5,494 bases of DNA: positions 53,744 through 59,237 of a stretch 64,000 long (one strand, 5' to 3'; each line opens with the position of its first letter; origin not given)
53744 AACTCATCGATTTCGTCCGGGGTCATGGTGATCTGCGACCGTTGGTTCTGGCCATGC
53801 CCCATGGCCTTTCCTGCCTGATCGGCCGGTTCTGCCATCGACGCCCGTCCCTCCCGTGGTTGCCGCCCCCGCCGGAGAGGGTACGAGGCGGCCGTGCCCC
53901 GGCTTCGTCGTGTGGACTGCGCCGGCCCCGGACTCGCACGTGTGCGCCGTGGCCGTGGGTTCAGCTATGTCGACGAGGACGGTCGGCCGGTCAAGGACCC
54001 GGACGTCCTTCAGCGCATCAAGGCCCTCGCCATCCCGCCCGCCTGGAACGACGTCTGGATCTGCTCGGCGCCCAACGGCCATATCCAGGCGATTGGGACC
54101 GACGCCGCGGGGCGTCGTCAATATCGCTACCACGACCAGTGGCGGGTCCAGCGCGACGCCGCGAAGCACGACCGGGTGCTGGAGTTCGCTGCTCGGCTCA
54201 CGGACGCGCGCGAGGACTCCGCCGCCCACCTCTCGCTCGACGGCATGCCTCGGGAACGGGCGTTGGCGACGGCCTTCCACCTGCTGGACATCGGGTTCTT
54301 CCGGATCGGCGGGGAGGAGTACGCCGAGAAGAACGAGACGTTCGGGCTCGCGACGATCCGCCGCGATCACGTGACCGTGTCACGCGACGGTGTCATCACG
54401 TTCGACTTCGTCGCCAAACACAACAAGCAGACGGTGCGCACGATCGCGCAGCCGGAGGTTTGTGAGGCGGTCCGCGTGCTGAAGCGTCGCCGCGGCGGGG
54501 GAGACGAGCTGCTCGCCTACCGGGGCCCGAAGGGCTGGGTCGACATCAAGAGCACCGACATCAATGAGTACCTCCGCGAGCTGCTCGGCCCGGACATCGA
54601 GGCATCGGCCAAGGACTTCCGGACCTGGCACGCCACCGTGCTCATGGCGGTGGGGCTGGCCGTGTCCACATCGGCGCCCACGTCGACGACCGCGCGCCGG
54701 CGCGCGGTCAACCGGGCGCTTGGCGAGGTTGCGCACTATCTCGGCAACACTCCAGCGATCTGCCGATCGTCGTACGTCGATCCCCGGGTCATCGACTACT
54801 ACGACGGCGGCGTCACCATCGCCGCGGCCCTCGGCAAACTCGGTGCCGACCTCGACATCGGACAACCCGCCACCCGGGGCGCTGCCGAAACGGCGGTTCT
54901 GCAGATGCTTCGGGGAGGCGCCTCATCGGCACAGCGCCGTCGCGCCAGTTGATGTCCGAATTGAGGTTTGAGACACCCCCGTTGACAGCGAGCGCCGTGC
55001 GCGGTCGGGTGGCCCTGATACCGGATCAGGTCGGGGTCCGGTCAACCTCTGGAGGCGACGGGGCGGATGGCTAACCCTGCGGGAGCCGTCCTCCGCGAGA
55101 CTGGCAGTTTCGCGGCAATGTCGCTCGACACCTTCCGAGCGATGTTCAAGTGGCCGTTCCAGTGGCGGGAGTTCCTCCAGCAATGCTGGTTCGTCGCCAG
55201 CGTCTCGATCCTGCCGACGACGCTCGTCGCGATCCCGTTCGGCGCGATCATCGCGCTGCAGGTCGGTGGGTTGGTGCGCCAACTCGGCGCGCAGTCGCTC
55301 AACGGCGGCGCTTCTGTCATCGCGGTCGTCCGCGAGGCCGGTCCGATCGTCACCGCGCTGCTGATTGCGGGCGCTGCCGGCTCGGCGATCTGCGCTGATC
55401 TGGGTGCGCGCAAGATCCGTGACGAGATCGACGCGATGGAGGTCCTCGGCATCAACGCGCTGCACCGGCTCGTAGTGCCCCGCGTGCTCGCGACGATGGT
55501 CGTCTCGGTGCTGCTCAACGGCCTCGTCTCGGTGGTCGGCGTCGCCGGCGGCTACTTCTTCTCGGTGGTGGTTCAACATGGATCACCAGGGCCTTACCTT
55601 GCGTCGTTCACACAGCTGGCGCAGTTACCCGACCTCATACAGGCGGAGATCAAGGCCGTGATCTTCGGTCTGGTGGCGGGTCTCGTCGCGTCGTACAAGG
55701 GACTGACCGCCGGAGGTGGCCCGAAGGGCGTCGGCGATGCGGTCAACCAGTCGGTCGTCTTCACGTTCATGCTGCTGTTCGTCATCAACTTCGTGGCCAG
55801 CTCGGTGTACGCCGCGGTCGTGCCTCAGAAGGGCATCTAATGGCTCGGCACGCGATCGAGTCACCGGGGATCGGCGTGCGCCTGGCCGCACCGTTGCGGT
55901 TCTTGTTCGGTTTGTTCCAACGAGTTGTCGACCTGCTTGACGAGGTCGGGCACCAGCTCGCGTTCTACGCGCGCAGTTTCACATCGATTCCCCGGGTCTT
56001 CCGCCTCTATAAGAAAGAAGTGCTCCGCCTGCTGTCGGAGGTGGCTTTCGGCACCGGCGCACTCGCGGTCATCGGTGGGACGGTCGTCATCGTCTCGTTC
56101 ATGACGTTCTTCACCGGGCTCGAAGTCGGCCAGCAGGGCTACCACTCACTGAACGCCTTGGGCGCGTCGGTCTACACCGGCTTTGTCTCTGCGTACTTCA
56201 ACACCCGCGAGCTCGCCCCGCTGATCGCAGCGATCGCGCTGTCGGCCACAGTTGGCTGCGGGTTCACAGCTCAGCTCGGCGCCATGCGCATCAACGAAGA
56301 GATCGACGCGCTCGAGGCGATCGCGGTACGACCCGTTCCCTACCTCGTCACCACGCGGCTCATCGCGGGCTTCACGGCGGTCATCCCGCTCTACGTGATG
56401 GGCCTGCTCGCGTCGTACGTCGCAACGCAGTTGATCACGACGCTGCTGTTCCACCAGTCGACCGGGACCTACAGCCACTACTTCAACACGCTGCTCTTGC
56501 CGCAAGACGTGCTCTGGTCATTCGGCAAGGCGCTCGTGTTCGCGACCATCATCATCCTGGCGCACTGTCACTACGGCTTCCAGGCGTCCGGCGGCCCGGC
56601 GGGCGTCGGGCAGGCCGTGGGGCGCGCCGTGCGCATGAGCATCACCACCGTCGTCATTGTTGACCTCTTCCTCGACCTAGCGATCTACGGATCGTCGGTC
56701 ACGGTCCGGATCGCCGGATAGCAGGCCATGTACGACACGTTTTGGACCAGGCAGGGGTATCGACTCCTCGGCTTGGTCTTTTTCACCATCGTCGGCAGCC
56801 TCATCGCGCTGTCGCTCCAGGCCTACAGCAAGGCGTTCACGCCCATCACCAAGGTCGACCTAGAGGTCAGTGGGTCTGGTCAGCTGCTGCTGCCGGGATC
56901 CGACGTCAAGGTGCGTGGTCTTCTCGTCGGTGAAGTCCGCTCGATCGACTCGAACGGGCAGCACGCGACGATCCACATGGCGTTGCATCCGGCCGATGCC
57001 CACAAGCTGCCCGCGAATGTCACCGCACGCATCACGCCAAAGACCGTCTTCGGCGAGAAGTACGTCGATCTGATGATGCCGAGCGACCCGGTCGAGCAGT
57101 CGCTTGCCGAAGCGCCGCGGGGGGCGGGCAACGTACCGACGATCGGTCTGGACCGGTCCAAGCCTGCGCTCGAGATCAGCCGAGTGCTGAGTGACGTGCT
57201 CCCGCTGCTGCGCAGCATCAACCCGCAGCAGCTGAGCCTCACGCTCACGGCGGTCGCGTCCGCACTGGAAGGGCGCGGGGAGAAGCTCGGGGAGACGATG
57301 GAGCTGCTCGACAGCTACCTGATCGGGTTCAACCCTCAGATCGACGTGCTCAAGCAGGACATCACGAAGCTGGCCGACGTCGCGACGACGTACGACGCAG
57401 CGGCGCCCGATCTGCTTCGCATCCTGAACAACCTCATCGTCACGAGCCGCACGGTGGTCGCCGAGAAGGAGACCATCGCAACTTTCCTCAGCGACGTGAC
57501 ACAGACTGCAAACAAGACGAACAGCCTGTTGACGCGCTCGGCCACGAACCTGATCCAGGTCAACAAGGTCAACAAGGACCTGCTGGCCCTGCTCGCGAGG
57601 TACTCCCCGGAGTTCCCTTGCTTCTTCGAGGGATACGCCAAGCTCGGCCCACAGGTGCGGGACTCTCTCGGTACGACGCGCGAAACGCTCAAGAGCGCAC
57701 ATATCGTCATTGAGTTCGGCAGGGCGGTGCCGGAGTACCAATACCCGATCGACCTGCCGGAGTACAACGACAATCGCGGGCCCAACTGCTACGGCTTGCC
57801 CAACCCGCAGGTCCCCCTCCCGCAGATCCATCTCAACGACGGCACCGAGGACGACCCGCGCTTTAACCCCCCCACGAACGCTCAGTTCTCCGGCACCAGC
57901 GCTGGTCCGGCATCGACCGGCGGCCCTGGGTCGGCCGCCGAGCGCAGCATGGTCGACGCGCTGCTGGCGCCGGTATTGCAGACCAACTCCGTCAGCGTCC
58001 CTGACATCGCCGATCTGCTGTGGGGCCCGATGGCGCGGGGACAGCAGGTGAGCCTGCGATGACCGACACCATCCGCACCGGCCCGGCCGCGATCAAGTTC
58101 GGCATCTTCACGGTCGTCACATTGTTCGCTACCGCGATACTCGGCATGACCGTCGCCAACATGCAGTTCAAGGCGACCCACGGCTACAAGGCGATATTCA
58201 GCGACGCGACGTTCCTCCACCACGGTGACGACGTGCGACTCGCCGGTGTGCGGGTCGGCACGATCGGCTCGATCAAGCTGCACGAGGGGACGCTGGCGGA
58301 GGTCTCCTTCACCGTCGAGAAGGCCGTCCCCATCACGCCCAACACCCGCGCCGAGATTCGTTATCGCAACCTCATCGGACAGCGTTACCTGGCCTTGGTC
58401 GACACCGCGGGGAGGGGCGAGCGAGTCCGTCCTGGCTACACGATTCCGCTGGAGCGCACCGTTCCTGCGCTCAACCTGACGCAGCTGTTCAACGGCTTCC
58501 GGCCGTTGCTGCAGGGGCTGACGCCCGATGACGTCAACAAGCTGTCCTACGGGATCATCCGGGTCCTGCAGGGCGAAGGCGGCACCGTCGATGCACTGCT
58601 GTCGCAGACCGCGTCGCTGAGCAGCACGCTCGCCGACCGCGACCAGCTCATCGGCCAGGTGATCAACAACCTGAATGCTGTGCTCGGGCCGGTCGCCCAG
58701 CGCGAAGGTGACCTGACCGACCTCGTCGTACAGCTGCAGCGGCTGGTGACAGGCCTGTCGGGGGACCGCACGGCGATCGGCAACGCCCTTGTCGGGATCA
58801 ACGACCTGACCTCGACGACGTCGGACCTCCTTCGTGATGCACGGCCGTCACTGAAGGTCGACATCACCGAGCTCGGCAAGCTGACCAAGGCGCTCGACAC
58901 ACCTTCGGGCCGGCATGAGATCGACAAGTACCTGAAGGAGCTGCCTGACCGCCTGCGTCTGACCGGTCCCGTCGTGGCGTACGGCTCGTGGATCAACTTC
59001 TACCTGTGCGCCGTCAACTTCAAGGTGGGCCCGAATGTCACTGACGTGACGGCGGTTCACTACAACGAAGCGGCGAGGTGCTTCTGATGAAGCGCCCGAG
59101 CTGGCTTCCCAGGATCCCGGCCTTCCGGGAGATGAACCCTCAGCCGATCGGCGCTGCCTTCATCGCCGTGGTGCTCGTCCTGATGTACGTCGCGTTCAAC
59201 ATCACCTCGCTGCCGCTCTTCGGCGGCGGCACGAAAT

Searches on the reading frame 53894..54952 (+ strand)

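Call 102: search_protein_families(library=pfam, max_evalue=0.001, proteins=[window:53894-54952:+])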
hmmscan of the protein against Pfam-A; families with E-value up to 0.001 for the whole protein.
window:53894-54952:+ (352 aa): 2 families
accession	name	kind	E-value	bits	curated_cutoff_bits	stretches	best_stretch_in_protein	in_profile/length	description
PF01028.25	Topoisom_I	-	6.7e-32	111.1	23.7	1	82-290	3-200/228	Eukaryotic DNA topoisomerase I, catalytic core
PF21338.2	Top1B_N_bact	-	5.9e-26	90.4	27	1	22-70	1-49/49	Bacterial DNA topoisomerase IB, N-terminal domain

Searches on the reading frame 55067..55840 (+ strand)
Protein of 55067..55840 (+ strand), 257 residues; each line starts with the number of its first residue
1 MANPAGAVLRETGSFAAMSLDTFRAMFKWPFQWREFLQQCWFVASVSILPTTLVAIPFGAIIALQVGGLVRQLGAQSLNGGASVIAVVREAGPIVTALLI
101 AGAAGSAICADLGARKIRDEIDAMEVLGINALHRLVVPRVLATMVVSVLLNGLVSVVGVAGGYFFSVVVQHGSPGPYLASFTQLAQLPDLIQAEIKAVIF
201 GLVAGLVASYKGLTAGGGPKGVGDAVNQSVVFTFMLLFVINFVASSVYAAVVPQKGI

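Call 102: search_protein_families(library=pfam, max_evalue=0.001, proteins=[window:55067-55840:+])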
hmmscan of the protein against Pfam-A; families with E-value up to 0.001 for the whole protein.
window:55067-55840:+ (257 aa): 1 family
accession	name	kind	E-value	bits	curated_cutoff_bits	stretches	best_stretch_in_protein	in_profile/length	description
PF02405.21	MlaE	-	1.6e-67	227.7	22.5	1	36-245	1-210/212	Permease MlaE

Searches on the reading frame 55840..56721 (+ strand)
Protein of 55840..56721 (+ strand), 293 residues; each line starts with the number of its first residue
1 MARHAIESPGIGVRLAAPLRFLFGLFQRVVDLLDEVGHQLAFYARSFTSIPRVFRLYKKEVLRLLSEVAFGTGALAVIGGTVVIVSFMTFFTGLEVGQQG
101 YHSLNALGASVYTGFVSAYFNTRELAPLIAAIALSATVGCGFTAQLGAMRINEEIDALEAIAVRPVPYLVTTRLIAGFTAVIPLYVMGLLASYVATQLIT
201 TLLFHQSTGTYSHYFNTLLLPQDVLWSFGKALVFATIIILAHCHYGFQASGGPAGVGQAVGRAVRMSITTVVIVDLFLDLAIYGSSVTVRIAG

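Call 102: search_protein_families(library=pfam, max_evalue=0.001, proteins=[window:55840-56721:+])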
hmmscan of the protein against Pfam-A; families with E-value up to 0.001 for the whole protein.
window:55840-56721:+ (293 aa): 1 family
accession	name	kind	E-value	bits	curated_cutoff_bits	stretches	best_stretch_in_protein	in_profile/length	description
PF02405.21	MlaE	-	5.6e-64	216.1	22.5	1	75-279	6-210/212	Permease MlaE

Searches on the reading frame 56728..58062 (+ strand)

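Call 102: search_protein_families(library=pfam, max_evalue=0.001, proteins=[window:56728-58062:+])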
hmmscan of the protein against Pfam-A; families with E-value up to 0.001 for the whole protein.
window:56728-58062:+ (444 aa): 2 families
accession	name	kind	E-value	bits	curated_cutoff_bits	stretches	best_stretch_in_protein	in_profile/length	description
PF11887.13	Mce4_CUP1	-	6e-64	216.1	32.6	1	138-352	10-222/222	Cholesterol uptake porter CUP1 of Mce4, putative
PF02470.25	MlaD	-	8.1e-14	52.1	25.1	1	48-116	10-79/81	MlaD protein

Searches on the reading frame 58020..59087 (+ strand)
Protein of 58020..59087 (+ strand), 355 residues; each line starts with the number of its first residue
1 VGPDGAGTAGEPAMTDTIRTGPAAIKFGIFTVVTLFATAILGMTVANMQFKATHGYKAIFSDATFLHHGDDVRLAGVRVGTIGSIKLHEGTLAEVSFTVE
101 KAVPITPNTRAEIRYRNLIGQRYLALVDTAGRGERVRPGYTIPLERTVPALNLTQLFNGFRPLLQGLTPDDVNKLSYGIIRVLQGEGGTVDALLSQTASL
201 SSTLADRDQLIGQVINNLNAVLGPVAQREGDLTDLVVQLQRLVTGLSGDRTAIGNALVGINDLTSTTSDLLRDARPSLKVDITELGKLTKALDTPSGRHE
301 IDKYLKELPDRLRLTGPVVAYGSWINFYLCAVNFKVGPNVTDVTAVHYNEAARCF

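Call 102: search_protein_families(library=pfam, max_evalue=0.001, proteins=[window:58020-59087:+])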
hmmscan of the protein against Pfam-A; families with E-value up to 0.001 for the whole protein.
window:58020-59087:+ (355 aa): 2 families
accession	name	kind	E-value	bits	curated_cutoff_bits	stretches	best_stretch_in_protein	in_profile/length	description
PF11887.13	Mce4_CUP1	-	1.9e-25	90.2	32.6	1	133-296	2-165/222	Cholesterol uptake porter CUP1 of Mce4, putative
PF02470.25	MlaD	-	1.2e-15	57.9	25.1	1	56-127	5-79/81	MlaD protein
